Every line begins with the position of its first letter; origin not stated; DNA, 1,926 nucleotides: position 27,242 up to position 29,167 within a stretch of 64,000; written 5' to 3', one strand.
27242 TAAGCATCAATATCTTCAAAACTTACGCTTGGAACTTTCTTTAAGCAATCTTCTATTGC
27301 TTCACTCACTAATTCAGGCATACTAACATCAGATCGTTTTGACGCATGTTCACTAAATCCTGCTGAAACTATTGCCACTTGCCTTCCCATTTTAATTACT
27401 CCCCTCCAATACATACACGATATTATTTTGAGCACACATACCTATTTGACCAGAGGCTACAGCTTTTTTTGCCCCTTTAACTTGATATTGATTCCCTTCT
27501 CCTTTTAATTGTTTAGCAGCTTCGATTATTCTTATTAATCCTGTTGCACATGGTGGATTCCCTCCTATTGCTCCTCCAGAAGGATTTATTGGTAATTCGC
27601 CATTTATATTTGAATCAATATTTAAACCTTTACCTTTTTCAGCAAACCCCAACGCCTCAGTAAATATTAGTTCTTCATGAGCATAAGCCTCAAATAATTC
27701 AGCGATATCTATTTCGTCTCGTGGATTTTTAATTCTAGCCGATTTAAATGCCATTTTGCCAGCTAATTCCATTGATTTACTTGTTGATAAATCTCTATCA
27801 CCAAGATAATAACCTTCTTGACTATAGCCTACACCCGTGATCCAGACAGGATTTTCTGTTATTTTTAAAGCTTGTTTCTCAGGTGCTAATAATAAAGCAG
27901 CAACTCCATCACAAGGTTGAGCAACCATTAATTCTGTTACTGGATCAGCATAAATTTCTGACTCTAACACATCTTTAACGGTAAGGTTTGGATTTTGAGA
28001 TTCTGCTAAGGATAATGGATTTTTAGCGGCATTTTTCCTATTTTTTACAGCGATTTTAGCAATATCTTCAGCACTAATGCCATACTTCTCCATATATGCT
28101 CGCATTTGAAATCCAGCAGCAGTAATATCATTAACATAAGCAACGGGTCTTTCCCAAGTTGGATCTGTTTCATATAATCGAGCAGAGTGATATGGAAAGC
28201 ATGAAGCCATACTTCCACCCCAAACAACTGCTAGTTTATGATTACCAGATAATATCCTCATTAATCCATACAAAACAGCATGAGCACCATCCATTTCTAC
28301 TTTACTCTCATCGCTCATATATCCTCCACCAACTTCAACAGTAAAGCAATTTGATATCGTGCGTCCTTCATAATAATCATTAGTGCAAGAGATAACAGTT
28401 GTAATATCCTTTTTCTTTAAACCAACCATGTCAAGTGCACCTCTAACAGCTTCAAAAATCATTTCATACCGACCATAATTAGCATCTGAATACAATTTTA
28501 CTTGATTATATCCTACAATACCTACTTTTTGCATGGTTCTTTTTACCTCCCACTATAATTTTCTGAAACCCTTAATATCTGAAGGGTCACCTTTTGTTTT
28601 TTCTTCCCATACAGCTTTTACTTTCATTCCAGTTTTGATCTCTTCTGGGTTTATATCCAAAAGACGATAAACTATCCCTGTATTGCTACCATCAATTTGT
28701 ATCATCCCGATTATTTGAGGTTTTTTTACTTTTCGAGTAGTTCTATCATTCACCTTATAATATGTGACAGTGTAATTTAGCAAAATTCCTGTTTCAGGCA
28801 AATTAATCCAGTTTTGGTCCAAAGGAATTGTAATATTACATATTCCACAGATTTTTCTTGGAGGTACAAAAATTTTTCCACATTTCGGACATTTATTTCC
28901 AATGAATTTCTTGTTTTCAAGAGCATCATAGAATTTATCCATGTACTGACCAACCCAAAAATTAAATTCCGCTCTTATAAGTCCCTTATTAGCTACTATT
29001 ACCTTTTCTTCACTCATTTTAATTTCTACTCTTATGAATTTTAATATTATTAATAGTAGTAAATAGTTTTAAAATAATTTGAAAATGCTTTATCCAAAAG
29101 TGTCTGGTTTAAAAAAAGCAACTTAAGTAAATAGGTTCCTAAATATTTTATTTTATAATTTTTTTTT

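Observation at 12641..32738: A ~20 kb acyl-CoA island in which the beta-oxidation-type enzymes deviate at canonical catalytic positions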

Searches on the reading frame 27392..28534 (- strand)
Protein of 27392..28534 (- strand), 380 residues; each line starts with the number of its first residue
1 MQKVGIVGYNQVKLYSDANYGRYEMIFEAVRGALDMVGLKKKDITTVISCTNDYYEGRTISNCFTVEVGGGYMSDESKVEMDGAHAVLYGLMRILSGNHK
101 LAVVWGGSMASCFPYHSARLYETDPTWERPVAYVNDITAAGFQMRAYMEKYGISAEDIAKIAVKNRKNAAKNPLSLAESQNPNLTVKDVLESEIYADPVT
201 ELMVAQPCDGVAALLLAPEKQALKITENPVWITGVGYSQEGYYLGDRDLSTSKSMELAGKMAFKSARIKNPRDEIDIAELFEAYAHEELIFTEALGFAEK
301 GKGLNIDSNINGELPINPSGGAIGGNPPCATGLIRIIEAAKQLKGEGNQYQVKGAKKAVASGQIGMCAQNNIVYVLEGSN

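Call 5: search_protein_families(library=pfam, proteins=[window:27392-28534:-])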
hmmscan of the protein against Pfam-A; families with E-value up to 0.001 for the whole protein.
window:27392-28534:- (380 aa): 3 families
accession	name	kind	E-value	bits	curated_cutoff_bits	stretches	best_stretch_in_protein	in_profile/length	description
PF22691.2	Thiolase_C_1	-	4.4e-25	88.5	28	1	244-375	9-141/144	Thiolase C-terminal domain-like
PF00108.29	Thiolase_N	-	2e-06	27.8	26.4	1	24-173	25-188/260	Thiolase, N-terminal domain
PF02803.24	Thiolase_C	-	4.4e-05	23.6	27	1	260-362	29-116/123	Thiolase, C-terminal domain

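Call 9: search_solved_structures(query=window:27392-28534:-, max_evalue=0.001, show_alignments=2)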
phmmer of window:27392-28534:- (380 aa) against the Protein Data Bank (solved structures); distinct sequences matched with E-value up to 0.001: 19.
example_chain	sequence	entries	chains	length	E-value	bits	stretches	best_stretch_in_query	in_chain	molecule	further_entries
7yvy_A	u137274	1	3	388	3.6e-32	115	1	5-374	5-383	Acetyl-CoA acetyltransferase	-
4yzo_A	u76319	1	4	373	1.6e-29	106.3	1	118-366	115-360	Putative acyl-CoA acyltransferase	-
7pxp_C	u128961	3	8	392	4.3e-24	88.4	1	142-361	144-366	Benzoylsuccinyl-CoA thiolase subunit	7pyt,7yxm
9myr_A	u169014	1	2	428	3.6e-22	82.1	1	110-371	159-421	Nonspecific lipid-transfer protein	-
4u4e_A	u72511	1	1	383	1e-21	80.6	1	127-363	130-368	Thiolase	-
6hsj_A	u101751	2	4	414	2.5e-19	72.7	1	143-365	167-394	SCP2-thiolase (type-1)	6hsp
6hrv_A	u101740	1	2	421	2.7e-19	72.6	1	143-365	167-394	SCP2-thiolase (type-1)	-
6esq_A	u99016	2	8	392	2.9e-18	69.2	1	82-346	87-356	acetoacetyl-CoA thiolase | Acetyl-CoA acetyltransferase thiolase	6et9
4bia_A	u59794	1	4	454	1.9e-16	63.2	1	143-356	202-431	3-KETOACYL-COA THIOLASE, PUTATIVE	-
4bi9_A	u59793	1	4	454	6.9e-16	61.4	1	143-356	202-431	3-KETOACYL-COA THIOLASE, PUTATIVE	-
3zbg_A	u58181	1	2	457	9.5e-15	57.7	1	144-356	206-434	3-KETOACYL-COA THIOLASE-LIKE PROTEIN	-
3zbl_A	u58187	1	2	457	1e-14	57.6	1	144-356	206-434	3-KETOACYL-COA THIOLASE-LIKE PROTEIN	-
3zbk_A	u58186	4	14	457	1e-14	57.6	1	144-356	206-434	3-KETOACYL-COA THIOLASE-LIKE PROTEIN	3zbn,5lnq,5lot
6ok1_A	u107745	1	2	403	2.6e-14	56.2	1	126-346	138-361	Lipid-transfer protein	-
5m3k_C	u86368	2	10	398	1.8e-12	50.2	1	90-376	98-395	2,4-diacetylphloroglucinol biosynthesis protein PhlC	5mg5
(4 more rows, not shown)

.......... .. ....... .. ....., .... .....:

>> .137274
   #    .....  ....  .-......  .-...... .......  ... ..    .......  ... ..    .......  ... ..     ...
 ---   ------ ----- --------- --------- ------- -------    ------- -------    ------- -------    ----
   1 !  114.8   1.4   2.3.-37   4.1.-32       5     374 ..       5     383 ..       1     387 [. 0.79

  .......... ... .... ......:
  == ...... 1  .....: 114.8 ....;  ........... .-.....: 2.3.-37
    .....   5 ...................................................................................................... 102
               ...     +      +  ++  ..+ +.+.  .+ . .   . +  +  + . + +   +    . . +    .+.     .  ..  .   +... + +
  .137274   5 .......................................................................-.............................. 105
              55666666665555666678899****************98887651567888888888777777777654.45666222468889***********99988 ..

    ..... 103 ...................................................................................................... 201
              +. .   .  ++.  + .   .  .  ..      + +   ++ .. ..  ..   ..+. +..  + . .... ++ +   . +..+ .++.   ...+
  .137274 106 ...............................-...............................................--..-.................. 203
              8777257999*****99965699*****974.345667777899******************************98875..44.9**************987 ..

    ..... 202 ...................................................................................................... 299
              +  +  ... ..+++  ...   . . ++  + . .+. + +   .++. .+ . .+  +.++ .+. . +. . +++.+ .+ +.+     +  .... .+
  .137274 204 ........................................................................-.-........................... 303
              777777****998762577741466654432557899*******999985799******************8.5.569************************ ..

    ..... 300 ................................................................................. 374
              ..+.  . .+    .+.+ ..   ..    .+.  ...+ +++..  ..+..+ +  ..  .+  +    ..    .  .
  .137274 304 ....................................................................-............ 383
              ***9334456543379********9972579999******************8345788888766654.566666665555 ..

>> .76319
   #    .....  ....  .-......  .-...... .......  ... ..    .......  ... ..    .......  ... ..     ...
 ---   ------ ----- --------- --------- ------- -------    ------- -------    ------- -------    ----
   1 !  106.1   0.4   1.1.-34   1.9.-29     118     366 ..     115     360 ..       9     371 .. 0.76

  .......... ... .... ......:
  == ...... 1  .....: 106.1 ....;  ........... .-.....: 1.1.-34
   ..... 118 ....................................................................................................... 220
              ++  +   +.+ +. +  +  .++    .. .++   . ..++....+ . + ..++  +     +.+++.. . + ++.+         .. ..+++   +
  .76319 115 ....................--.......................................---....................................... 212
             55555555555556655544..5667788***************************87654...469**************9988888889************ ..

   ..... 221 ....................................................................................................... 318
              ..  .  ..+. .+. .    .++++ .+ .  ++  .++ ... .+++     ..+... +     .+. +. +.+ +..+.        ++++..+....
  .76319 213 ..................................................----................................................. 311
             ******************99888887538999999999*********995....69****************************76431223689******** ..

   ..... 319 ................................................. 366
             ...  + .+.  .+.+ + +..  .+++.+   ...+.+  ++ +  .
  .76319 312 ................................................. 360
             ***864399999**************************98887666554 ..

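Call 30: search_protein_families(library=ncbifam, proteins=[window:27392-28534:-], max_evalue=0.01)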
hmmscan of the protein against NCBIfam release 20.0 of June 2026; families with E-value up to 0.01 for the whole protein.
window:27392-28534:- (380 aa): 22 families
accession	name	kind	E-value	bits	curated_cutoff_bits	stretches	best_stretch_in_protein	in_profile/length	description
NF004721.0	PRK06065.1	equivalog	1.1e-62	212.2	455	1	2-376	10-391/393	thiolase domain-containing protein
NF004722.0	PRK06066.1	equivalog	6e-62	209.8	516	1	4-376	6-383/385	thiolase domain-containing protein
NF005924.0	PRK07937.1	subfamily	9.4e-57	193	419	1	1-379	2-352/353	lipid-transfer protein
NF004720.0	PRK06064.1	subfamily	4.4e-55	187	420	1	1-375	1-384/389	thiolase domain-containing protein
NF006180.0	PRK08313.1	subfamily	4.9e-54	183.7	514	1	2-376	4-382/389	thiolase domain-containing protein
NF004811.0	PRK06158.1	subfamily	1.6e-42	145.9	421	1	3-369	9-372/384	acetyl-CoA acetyltransferase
NF053570.1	AcCoTHIOL_METTL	equivalog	1.1e-39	136.3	600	1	1-376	1-381/385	acetyl-CoA acetyltransferase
NF009228.0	PRK12578.1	subfamily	2e-37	128.7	485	1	2-376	3-385/387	thiolase domain-containing protein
NF004982.0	PRK06365.1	equivalog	6.5e-35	121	695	2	4-248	18-266/430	thiolase domain-containing protein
NF005892.0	PRK07855.1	subfamily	1e-32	113.5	469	1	3-361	7-375/390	lipid-transfer protein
NF006102.0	PRK08256.1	subfamily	2.1e-31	109.4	436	1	138-361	149-377/394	lipid-transfer protein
NF004810.0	PRK06157.1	equivalog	2.3e-31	109.3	403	1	2-369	7-387/400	acetyl-CoA acetyltransferase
NF006010.0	PRK08142.1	subfamily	9.7e-31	106.9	462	1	28-368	31-375/388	thiolase domain-containing protein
NF004715.0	PRK06059.1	equivalog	1.3e-28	100.1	424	1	25-369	26-391/399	lipid-transfer protein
NF005704.0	PRK07516.1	subfamily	1.4e-28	100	412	1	2-377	2-386/389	thiolase domain-containing protein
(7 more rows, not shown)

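Call 43: find_homologous_proteins(query=window:27392-28534:-, max_evalue=1e-10)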
Query window:27392-28534:- (380 aa): 1058 proteins with E <= 1e-10 among 6589 candidates; the best 120 are listed.
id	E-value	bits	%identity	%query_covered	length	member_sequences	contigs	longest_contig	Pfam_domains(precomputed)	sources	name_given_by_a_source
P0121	2.9e-252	854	100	100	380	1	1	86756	PF00108.30,PF22691.3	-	-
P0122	8.9e-234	793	91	100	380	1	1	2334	PF02803.25,PF00108.30,PF22691.3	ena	-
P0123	1.2e-233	793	91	100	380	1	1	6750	PF02803.25,PF22691.3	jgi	jgi:acetyl-CoA C-acetyltransferase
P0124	3.0e-233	791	91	100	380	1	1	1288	PF02803.25,PF00108.30,PF22691.3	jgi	-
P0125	1.3e-232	789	90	100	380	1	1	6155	PF22691.3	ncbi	ncbi:MAG: thiolase family protein [Promethearchaeota archaeon]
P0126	1.5e-231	786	90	100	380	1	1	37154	PF00108.30,PF22691.3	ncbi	ncbi:MAG: thiolase family protein [Candidatus Hodarchaeota archaeon]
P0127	1.4e-226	770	88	100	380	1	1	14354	PF02803.25,PF00108.30,PF22691.3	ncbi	ncbi:MAG: thiolase family protein [Promethearchaeota archaeon]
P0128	7.8e-226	767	87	100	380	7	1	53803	PF02803.25,PF22691.3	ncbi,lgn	-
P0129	1.6e-225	766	87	100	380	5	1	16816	PF02803.25,PF22691.3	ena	-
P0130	2.1e-225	766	86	100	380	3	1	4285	PF22691.3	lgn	-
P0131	2.9e-225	765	87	100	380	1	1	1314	PF02803.25,PF22691.3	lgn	-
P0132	1.1e-224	763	86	100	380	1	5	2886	PF02803.25,PF22691.3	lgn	-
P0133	1.4e-224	763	86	100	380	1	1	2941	PF22691.3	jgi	jgi:acetyl-CoA C-acetyltransferase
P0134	4.4e-223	758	87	100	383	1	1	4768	PF02803.25,PF00108.30,PF22691.3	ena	-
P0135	6.1e-223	758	87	100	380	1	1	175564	PF02803.25,PF00108.30,PF22691.3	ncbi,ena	-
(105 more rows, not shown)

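Call 49: search_solved_structures(query=window:27392-28534:-, max_evalue=1e-20, show_alignments=4)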
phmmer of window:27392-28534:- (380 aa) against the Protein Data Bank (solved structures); distinct sequences matched with E-value up to 1e-20: 5.
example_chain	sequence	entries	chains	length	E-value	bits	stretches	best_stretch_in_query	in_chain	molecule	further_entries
7yvy_A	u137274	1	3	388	3.6e-32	115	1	5-374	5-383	Acetyl-CoA acetyltransferase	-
4yzo_A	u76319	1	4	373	1.6e-29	106.3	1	118-366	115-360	Putative acyl-CoA acyltransferase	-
7pxp_C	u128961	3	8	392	4.3e-24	88.4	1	142-361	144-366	Benzoylsuccinyl-CoA thiolase subunit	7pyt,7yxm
9myr_A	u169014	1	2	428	3.6e-22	82.1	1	110-371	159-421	Nonspecific lipid-transfer protein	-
4u4e_A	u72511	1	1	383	1e-21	80.6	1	127-363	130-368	Thiolase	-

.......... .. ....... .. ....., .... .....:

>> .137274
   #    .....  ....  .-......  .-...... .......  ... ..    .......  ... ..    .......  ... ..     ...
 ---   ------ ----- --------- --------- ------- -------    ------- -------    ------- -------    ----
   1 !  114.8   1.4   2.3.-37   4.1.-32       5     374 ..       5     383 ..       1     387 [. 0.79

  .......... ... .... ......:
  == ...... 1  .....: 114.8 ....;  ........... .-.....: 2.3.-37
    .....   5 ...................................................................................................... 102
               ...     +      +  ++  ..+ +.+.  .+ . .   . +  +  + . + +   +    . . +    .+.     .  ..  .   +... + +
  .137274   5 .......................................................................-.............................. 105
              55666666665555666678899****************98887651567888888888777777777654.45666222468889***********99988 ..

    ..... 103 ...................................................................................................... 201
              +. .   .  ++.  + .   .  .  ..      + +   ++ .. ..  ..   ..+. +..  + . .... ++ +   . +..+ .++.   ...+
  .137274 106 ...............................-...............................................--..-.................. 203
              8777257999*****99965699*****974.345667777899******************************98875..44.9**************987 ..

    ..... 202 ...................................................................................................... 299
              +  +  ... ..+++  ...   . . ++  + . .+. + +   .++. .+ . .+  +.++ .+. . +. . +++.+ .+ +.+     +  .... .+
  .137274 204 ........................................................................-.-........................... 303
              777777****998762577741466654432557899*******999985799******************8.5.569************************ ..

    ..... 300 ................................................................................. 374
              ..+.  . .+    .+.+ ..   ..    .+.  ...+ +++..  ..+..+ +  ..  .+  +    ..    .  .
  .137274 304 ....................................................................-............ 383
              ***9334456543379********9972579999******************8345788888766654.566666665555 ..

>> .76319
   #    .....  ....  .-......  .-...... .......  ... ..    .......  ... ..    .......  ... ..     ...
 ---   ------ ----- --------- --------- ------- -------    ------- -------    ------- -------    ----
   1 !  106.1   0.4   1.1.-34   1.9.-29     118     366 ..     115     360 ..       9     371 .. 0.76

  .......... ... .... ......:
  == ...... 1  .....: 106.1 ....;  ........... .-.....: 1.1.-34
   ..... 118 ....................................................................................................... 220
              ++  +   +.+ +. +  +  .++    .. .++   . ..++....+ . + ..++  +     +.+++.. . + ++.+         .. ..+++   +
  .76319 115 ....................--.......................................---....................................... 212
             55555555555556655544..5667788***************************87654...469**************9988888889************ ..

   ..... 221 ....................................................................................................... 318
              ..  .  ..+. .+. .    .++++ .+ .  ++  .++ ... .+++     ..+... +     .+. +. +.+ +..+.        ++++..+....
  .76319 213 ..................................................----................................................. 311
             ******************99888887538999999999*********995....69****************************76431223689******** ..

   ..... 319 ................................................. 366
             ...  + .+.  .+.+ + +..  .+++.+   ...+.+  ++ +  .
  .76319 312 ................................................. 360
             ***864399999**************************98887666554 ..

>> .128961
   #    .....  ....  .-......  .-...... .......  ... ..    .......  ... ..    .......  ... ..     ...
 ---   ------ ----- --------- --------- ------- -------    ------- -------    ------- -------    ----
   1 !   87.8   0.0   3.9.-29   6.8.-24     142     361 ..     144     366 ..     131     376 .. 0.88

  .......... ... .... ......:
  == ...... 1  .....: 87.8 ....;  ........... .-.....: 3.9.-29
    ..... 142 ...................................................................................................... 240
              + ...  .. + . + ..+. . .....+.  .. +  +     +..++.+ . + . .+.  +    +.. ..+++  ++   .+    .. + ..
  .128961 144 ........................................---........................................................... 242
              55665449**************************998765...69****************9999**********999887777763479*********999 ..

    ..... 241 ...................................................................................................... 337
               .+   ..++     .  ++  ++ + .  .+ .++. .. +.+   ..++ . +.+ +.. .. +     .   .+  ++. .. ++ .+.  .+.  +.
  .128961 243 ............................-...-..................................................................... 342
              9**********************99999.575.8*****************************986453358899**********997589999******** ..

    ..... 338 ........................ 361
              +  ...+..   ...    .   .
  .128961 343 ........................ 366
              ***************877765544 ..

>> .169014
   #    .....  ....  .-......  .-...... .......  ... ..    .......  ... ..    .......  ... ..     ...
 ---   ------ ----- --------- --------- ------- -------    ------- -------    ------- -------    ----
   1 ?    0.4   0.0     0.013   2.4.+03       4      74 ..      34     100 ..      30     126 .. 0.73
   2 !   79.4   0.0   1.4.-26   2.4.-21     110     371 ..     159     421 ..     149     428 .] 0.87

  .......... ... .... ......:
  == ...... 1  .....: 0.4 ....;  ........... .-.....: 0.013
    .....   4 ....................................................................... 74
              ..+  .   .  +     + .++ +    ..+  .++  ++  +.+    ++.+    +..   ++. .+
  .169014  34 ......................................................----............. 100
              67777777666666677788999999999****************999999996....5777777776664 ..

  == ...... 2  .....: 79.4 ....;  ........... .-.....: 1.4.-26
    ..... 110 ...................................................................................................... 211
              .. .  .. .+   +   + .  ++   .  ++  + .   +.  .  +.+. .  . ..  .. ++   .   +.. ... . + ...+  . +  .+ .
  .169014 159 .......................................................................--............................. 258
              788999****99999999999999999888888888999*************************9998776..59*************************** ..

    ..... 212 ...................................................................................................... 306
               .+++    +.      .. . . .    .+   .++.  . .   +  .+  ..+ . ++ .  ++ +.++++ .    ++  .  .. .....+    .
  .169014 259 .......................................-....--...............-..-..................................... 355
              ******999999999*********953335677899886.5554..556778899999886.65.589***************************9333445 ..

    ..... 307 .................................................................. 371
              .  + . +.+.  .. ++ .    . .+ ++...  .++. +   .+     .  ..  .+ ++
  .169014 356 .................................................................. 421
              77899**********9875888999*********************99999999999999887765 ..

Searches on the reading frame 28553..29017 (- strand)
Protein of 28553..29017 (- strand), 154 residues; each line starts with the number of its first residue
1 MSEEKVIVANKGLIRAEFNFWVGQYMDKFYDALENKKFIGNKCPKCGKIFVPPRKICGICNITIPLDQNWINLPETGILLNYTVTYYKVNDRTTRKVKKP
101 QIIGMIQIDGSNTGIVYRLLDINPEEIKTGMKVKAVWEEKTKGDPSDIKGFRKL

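Call 5: search_protein_families(library=pfam, proteins=[window:28553-29017:-])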
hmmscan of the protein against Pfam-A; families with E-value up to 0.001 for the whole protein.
window:28553-29017:- (154 aa): 2 families
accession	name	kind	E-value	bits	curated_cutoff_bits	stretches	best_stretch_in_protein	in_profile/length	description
PF01796.24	OB_ChsH2_C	-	4e-09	36.7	27.1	1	70-138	1-65/65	ChsH2, C-terminal OB-fold domain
PF12172.15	zf-ChsH2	-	6.2e-06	26.3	23.2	1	32-57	3-28/37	ChsH2, rubredoxin-like zinc ribbon domain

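Call 30: search_protein_families(library=ncbifam, proteins=[window:28553-29017:-], max_evalue=0.01)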
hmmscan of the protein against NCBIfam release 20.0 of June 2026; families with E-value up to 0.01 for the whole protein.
window:28553-29017:- (154 aa): 2 families
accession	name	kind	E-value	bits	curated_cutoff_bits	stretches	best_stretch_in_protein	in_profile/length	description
NF001669.0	PRK00432.1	equivalog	0.003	17.5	54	1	27-61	12-50/58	30S ribosomal protein S27ae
NF053627.1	BnzsclthlBbsAGT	equivalog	0.0077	16.2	250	1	38-136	36-124/145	benzoylsuccinyl-CoA thiolase subunit BbsA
